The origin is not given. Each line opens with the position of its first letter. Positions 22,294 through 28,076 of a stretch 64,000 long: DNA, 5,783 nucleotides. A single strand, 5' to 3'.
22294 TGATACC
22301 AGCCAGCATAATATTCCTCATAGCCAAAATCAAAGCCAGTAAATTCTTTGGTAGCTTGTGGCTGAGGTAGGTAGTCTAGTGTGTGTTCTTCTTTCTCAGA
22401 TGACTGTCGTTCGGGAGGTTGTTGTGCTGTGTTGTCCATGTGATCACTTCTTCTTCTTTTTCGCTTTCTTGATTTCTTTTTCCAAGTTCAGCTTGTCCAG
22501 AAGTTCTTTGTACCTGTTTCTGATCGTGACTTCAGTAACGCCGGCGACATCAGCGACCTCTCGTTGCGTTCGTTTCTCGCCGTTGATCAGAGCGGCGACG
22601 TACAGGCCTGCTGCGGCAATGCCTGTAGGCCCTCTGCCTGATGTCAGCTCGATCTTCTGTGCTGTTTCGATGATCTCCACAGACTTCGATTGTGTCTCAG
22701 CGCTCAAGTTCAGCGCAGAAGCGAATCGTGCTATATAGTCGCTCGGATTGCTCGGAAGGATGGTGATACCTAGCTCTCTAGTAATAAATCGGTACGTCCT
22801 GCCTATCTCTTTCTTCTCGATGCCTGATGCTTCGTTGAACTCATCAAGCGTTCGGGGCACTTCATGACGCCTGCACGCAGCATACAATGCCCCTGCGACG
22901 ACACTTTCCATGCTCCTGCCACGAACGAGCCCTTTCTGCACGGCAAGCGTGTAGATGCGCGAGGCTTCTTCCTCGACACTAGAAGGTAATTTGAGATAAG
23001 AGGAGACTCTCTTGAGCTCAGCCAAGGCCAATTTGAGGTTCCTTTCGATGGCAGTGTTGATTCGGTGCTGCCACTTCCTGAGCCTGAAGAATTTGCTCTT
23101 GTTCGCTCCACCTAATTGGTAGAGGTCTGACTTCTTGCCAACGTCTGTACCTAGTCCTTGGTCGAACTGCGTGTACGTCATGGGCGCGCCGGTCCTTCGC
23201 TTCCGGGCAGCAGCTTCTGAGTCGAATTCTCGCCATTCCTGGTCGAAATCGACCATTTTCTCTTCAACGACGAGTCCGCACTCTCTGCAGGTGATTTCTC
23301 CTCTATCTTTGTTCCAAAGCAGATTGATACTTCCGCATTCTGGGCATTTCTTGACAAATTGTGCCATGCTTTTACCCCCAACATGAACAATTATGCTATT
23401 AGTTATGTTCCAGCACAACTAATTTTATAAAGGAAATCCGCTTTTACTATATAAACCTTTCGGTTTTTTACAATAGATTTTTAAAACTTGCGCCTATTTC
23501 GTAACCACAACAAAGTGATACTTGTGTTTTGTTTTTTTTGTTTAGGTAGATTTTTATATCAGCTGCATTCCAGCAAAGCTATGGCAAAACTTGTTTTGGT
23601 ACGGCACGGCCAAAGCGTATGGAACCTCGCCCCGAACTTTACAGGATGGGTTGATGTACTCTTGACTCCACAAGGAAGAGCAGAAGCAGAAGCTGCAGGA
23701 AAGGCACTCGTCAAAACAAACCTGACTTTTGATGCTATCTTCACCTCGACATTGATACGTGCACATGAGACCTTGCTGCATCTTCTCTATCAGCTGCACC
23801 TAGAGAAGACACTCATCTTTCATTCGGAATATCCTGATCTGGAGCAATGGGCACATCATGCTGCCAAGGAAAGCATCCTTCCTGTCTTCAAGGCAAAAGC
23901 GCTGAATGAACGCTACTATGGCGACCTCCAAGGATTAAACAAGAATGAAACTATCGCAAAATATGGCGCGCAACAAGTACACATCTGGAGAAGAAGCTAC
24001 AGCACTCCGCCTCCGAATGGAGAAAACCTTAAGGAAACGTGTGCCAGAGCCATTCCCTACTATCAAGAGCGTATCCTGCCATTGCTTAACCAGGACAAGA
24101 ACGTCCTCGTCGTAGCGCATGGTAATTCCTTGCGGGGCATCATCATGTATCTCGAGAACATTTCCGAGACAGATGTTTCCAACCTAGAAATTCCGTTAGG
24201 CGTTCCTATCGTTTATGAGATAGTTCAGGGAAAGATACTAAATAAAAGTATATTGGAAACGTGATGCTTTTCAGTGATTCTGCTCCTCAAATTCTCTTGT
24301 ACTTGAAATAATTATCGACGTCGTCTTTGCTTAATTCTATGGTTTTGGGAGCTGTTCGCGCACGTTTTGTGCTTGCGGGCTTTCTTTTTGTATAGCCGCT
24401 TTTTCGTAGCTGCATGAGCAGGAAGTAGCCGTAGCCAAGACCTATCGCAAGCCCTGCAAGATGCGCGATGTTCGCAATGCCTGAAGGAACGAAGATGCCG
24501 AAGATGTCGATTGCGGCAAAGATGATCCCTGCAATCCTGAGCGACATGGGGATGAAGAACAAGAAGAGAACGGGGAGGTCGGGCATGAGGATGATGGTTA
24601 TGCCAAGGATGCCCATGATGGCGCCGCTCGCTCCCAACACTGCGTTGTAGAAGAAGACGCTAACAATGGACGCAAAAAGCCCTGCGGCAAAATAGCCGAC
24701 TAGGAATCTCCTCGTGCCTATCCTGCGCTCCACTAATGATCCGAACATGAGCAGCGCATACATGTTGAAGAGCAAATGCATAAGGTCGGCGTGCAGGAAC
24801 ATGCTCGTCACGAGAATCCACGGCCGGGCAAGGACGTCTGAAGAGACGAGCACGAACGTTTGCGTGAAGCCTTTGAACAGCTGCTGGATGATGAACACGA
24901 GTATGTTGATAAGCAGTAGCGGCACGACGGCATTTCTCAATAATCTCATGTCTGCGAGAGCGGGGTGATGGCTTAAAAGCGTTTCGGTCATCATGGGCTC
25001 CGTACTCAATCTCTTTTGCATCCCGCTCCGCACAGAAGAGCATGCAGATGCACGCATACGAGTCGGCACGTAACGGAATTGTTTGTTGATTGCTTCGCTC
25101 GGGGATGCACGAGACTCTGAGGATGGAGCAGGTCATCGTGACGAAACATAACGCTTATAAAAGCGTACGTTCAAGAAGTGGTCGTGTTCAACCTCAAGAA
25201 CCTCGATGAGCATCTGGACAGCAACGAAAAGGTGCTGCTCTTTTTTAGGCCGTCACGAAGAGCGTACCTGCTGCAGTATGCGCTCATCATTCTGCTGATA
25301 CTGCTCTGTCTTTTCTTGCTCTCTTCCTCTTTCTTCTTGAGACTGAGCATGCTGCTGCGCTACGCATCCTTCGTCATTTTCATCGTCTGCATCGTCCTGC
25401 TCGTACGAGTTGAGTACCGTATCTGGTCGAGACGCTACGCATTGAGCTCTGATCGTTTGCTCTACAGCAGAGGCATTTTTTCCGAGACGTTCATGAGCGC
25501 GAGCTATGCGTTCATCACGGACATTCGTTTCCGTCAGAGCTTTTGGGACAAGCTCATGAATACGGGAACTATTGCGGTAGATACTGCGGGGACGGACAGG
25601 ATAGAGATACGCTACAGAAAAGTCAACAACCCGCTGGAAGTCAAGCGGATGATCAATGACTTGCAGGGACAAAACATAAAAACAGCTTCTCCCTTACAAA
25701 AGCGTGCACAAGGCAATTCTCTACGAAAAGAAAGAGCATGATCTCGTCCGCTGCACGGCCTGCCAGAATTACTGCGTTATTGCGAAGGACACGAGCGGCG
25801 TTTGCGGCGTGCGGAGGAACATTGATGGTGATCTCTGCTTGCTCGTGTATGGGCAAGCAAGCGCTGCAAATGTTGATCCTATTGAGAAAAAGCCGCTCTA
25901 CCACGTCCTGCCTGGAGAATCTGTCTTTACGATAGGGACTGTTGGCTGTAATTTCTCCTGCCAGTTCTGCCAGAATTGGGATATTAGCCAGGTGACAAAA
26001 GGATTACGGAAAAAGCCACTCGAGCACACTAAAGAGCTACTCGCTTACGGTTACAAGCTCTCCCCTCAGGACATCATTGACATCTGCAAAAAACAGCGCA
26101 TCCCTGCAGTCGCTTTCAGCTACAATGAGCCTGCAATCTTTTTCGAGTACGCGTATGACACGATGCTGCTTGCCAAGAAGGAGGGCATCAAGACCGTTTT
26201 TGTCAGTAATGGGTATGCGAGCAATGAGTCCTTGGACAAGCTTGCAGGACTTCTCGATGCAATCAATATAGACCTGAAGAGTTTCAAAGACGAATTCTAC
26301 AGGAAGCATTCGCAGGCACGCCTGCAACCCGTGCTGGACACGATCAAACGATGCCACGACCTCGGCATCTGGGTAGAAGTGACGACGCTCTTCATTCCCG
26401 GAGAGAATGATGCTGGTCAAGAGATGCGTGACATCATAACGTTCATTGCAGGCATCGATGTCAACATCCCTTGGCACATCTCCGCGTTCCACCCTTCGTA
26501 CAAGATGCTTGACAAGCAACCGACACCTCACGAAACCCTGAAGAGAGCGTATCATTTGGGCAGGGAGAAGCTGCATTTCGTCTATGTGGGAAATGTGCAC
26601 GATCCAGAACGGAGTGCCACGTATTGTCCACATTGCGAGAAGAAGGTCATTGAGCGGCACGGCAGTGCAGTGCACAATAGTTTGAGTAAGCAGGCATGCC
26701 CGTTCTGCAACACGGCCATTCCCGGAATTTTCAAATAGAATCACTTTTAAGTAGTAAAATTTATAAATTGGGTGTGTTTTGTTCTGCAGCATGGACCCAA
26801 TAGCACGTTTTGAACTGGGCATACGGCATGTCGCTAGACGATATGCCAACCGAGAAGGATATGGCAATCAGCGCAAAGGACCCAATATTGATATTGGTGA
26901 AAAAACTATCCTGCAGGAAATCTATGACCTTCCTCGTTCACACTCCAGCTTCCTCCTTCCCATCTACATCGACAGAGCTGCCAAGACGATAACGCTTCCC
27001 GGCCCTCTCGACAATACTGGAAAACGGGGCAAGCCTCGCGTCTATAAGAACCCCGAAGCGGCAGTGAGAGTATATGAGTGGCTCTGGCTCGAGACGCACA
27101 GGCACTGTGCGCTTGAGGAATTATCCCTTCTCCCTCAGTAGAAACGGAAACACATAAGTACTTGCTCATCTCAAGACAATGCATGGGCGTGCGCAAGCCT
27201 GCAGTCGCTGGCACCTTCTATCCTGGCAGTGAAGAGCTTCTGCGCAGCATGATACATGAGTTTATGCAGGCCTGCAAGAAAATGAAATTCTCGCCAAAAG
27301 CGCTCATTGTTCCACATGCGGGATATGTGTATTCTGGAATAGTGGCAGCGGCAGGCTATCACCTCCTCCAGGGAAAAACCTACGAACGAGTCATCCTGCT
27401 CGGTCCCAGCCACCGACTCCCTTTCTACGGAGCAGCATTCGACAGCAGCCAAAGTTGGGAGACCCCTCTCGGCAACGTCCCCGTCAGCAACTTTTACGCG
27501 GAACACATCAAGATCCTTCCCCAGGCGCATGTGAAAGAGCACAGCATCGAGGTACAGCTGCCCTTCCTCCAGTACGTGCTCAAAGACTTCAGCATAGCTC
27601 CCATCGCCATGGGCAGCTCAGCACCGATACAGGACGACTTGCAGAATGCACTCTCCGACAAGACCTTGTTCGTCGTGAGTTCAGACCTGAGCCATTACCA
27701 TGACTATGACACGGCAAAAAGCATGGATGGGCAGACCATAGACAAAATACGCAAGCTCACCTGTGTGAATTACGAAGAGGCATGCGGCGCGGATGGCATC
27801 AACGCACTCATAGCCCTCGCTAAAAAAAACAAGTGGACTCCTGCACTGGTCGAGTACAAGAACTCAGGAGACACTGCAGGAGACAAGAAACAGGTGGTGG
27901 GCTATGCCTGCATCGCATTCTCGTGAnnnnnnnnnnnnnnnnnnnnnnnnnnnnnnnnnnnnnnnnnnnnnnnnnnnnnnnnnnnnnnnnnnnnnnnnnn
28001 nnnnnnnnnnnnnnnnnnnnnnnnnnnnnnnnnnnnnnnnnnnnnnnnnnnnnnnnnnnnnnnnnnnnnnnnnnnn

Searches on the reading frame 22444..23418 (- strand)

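Call 85: search_protein_families(library=pfam, proteins=[window:22444-23418:-], max_evalue=0.001)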
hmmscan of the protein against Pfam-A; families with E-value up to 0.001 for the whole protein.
window:22444-23418:- (324 aa): 4 families
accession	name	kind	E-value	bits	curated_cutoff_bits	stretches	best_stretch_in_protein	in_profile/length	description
PF00382.24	TFIIB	-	6.1e-47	158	23.6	2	223-308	6-91/92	Transcription factor TFIIB repeat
PF08271.17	Zn_Ribbon_TF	-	2.1e-13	50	29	1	24-65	2-43/43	TFIIB zinc-binding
PF22109.2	Zn_ribbon_tTFIIB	-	5.7e-05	23.4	28.6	1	23-51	10-39/40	Transcription factor IIB, zinc ribbon, Trypanosome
PF04545.22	Sigma70_r4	-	9.9e-05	22.2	24.1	1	280-310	18-48/50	Sigma-70, region 4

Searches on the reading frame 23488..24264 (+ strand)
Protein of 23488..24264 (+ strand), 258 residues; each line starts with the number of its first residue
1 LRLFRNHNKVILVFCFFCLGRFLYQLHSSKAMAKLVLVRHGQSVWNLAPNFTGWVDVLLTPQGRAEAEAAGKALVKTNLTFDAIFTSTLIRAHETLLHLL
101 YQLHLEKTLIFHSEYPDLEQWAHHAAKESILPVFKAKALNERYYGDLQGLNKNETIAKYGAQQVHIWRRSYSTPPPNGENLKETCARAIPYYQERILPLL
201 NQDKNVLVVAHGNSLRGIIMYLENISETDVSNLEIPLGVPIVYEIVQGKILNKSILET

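Call 85: search_protein_families(library=pfam, proteins=[window:23488-24264:+], max_evalue=0.001)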
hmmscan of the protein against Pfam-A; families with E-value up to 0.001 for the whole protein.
window:23488-24264:+ (258 aa): 1 family
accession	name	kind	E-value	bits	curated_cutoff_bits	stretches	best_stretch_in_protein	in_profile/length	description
PF00300.27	His_Phos_1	-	2.2e-35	122.6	21.7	2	35-106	1-70/194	Histidine phosphatase superfamily (branch 1)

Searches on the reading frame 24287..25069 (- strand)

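Call 85: search_protein_families(library=pfam, proteins=[window:24287-25069:-], max_evalue=0.001)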
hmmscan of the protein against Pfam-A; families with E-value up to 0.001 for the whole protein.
window:24287-25069:- (260 aa): 2 families
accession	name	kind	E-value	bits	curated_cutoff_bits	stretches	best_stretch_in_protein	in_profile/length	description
PF01694.28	Rhomboid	-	2.2e-33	115.9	22.6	1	82-219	3-142/143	Rhomboid domain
PF08551.15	DUF1751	-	5.9e-05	24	22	1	79-144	4-69/99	Eukaryotic integral membrane protein (DUF1751)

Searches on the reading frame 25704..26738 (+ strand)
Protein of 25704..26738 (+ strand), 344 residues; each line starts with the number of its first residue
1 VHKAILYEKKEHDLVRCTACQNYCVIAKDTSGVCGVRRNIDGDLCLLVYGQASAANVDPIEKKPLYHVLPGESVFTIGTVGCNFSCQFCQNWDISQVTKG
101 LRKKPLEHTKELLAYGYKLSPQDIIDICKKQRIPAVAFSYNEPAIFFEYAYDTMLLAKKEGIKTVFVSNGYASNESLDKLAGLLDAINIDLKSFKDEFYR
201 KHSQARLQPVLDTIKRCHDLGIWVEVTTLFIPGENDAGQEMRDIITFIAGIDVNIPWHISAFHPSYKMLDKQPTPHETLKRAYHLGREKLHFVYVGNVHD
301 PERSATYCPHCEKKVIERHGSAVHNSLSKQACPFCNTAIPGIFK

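Call 85: search_protein_families(library=pfam, proteins=[window:25704-26738:+], max_evalue=0.001)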
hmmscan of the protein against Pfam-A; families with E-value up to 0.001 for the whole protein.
window:25704-26738:+ (344 aa): 1 family
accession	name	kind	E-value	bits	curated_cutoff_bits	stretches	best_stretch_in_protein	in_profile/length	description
PF04055.27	Radical_SAM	-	3.8e-26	92.7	29.5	1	78-242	3-160/166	Radical SAM superfamily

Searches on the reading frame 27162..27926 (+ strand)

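Call 85: search_protein_families(library=pfam, proteins=[window:27162-27926:+], max_evalue=0.001)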
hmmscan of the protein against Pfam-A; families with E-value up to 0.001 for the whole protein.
window:27162-27926:+ (254 aa): 1 family
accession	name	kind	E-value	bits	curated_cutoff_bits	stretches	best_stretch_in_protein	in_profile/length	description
PF01875.22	Memo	-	3.3e-49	168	27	1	12-250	1-267/269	Memo-like protein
